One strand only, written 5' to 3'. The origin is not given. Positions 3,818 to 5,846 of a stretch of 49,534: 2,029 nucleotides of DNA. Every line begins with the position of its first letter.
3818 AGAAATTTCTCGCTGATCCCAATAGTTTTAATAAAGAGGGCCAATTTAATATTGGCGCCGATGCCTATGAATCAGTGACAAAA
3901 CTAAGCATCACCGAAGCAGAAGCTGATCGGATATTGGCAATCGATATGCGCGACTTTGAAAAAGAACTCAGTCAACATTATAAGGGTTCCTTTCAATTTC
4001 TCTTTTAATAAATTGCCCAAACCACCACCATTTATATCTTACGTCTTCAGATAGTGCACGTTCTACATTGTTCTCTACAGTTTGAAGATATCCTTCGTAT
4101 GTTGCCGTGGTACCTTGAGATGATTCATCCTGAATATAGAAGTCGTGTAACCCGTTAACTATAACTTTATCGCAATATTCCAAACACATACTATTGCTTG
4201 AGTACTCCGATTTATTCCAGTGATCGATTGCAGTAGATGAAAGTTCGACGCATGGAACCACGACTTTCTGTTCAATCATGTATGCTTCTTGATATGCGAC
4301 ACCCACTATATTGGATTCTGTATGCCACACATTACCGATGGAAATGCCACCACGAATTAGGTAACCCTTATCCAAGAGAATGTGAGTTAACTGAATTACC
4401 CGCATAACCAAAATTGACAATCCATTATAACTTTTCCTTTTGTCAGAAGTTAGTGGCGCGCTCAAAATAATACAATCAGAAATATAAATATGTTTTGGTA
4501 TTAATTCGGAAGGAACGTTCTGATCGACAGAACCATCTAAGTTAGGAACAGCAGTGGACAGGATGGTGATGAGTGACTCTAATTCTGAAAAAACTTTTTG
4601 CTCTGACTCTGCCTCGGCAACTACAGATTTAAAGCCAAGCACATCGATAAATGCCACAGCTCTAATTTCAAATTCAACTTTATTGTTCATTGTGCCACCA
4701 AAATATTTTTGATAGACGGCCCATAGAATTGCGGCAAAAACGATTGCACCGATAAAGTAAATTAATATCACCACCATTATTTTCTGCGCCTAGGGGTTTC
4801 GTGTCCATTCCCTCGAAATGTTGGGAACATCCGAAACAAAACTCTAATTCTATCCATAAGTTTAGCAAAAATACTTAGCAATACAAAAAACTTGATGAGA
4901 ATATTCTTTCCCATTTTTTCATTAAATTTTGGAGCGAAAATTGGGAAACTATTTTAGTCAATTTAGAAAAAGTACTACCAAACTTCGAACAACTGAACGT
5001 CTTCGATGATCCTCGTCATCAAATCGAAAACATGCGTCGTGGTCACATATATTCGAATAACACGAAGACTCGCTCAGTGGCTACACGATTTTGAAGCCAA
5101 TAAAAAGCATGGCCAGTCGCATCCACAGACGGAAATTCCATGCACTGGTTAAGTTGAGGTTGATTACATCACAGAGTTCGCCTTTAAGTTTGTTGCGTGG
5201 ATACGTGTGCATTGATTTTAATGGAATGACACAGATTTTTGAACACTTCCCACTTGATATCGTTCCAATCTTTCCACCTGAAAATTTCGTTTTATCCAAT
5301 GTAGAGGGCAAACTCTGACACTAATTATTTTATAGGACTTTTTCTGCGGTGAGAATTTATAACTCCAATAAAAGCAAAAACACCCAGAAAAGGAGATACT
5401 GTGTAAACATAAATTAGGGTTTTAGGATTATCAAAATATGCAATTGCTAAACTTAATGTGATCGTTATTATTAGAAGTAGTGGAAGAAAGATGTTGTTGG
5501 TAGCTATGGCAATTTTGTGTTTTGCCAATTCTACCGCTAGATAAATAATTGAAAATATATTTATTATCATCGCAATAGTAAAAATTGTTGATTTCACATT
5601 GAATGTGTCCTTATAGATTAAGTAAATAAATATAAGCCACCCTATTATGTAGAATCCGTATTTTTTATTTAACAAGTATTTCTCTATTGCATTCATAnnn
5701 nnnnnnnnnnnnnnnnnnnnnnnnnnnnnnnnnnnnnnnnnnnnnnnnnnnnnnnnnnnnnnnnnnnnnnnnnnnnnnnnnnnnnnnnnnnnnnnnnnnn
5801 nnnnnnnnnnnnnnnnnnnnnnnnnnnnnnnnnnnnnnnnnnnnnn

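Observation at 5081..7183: Orphan RHS C-terminal toxin/immunity cassette with a displaced toxin-tail footprint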

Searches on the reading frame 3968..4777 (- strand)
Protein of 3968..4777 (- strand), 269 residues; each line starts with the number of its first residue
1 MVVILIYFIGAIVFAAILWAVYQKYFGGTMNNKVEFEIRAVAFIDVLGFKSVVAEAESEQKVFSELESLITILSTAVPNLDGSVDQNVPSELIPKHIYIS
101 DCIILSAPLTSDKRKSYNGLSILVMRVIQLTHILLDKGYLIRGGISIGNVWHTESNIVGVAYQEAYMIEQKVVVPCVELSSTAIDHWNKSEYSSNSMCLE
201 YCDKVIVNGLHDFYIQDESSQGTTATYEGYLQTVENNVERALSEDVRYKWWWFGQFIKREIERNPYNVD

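Call 6: search_protein_families(library=pfam, proteins=[window:3968-4777:-], max_evalue=0.01)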
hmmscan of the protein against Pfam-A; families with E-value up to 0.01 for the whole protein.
window:3968-4777:- (269 aa): 0 families

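Call 7: search_protein_families(library=ncbifam, proteins=[window:3968-4777:-], max_evalue=0.01)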
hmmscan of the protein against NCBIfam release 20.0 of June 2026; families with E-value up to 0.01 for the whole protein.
window:3968-4777:- (269 aa): 0 families

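Call 12: search_protein_families(library=pfam, proteins=[window:3968-4777:-], max_evalue=10)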
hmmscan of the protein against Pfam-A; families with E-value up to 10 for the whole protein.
window:3968-4777:- (269 aa): 1 family
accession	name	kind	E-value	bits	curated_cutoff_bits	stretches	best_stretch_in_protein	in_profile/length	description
PF20556.3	DUF6768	-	0.48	10.6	27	1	2-63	43-105/123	Family of unknown function (DUF6768)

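Call 13: search_protein_families(library=padloc, proteins=[window:3968-4777:-], max_evalue=0.01)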
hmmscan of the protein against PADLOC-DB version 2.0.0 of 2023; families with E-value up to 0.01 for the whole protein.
window:3968-4777:- (269 aa): 0 families

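Call 76: search_solved_structures(query=window:3968-4777:-, max_evalue=1)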
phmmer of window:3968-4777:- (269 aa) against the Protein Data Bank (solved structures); distinct sequences matched with E-value up to 1: 4.
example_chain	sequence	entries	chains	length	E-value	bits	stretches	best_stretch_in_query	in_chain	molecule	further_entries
9t8y_A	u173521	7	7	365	0.37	13.5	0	189-215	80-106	F-box/WD repeat-containing protein 1A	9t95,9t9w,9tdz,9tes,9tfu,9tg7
6m90_A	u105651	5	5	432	0.68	12.6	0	189-215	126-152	F-box/WD repeat-containing protein 1A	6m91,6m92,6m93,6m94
1p22_A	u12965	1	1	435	0.69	12.6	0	189-215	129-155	F-box/WD-repeat protein 1A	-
6wnx_A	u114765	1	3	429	0.74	12.5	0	189-215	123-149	F-box/WD repeat-containing protein 11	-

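Call 77: search_protein_families(library=ncbifam, proteins=[window:3968-4777:-], max_evalue=0.01)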
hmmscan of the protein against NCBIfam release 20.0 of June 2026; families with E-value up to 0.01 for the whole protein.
window:3968-4777:- (269 aa): 0 families

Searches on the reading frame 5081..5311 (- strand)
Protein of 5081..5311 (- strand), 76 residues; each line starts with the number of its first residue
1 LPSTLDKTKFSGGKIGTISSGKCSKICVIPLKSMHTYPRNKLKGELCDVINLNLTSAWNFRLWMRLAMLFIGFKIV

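Call 6: search_protein_families(library=pfam, proteins=[window:5081-5311:-], max_evalue=0.01)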
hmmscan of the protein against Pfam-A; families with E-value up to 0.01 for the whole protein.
window:5081-5311:- (76 aa): 0 families

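Call 7: search_protein_families(library=ncbifam, proteins=[window:5081-5311:-], max_evalue=0.01)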
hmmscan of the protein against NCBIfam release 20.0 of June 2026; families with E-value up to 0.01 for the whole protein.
window:5081-5311:- (76 aa): 0 families

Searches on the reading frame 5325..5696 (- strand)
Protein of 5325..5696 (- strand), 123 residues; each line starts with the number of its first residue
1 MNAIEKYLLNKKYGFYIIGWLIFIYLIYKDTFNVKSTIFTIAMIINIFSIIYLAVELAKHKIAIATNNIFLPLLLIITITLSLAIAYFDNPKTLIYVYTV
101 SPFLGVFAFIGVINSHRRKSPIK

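Call 6: search_protein_families(library=pfam, proteins=[window:5325-5696:-], max_evalue=0.01)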
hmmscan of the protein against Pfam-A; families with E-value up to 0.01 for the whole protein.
window:5325-5696:- (123 aa): 0 families

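Call 7: search_protein_families(library=ncbifam, proteins=[window:5325-5696:-], max_evalue=0.01)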
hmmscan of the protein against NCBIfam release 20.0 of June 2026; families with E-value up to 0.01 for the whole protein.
window:5325-5696:- (123 aa): 0 families

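Call 12: search_protein_families(library=pfam, proteins=[window:5325-5696:-], max_evalue=10)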
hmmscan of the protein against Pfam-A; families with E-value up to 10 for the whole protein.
window:5325-5696:- (123 aa): 4 families
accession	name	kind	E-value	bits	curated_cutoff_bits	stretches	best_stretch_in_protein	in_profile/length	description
PF01184.24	Gpr1_Fun34_YaaH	-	0.017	15.2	25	1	8-62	112-166/207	GPR1/FUN34/yaaH family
PF17003.11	Actin_micro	-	0.07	12.7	27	1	22-50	105-133/354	Putative actin-like family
PF19084.5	DUF5775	-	0.83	10.4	28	1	36-62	7-33/81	Family of unknown function (DUF5775)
PF13567.11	DUF4131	-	1.8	8.7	31.6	1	70-118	6-54/165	Domain of unknown function (DUF4131)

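Call 13: search_protein_families(library=padloc, proteins=[window:5325-5696:-], max_evalue=0.01)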
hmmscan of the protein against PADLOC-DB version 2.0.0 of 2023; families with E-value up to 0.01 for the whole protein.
window:5325-5696:- (123 aa): 0 families

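Call 49: find_homologous_proteins(query=window:5325-5696:-, max_evalue=1)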
Query window:5325-5696:- (123 aa): 1 proteins with E <= 1 among 17 candidates.
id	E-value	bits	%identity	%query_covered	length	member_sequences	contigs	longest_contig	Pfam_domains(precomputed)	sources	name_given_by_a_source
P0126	4.4e-69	248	100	100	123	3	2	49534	-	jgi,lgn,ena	-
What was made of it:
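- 5325..5696 (-): Candidate immunity gene: 123 aa, four hydrophobic helices, ATG 1 nt after the toxin stop. No homologue other than itself (call 49).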

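Call 50: find_encoding_contigs(protein=P0126, flank=10000, max_places=6)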
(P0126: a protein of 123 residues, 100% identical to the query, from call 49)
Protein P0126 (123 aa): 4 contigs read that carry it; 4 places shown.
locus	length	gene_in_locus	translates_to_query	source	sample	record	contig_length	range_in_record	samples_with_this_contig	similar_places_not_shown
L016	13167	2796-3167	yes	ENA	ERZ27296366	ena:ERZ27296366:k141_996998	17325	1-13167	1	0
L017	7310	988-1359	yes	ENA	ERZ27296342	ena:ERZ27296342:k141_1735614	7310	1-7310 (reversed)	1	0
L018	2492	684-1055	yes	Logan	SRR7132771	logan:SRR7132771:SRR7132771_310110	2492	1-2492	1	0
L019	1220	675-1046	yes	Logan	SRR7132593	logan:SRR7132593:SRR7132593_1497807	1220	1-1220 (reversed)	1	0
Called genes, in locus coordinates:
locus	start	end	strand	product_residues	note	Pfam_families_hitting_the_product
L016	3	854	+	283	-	?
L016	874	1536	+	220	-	PF08238:Sel1 (faint)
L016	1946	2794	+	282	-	-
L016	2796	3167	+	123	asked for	-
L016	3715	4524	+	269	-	-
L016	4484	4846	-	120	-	-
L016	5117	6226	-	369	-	PF07148:MalM (faint)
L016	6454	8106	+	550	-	PF25390:WD40_RLD, PF13540:RCC1_2 (weak)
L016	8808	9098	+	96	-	PF00856:SET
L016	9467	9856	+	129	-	-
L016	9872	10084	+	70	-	-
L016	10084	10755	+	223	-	-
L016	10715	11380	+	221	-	PF00565:SNase, PF05901:Excalibur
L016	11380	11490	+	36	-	-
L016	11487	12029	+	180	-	-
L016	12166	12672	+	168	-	-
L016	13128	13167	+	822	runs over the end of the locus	PF05345:He_PIG, PF17963:Big_9 (weak)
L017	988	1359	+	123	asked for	-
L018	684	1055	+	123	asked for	-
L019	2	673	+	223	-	?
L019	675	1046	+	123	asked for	-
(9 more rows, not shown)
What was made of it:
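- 5325..5696 (-): Identical protein next to the same tip in L016-L019 (call 50).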

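Call 77: search_protein_families(library=ncbifam, proteins=[L016:874-1536:+, L016:3-854:+], max_evalue=0.01)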
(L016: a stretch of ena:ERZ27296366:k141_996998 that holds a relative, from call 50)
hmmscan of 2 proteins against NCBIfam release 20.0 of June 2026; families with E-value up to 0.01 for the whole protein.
L016:874-1536:+ (220 aa): 0 families

L016:3-854:+ (283 aa): 2 families
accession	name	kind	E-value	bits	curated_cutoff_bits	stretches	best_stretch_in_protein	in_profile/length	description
TIGR03696.1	Rhs_assc_core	domain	4.8e-17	62.2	32.5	1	32-131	1-75/76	RHS repeat-associated core domain-containing protein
NF041261.1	RHS_core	equivalog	5.6e-07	27.7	2000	1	4-86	1156-1238/1261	RHS element core protein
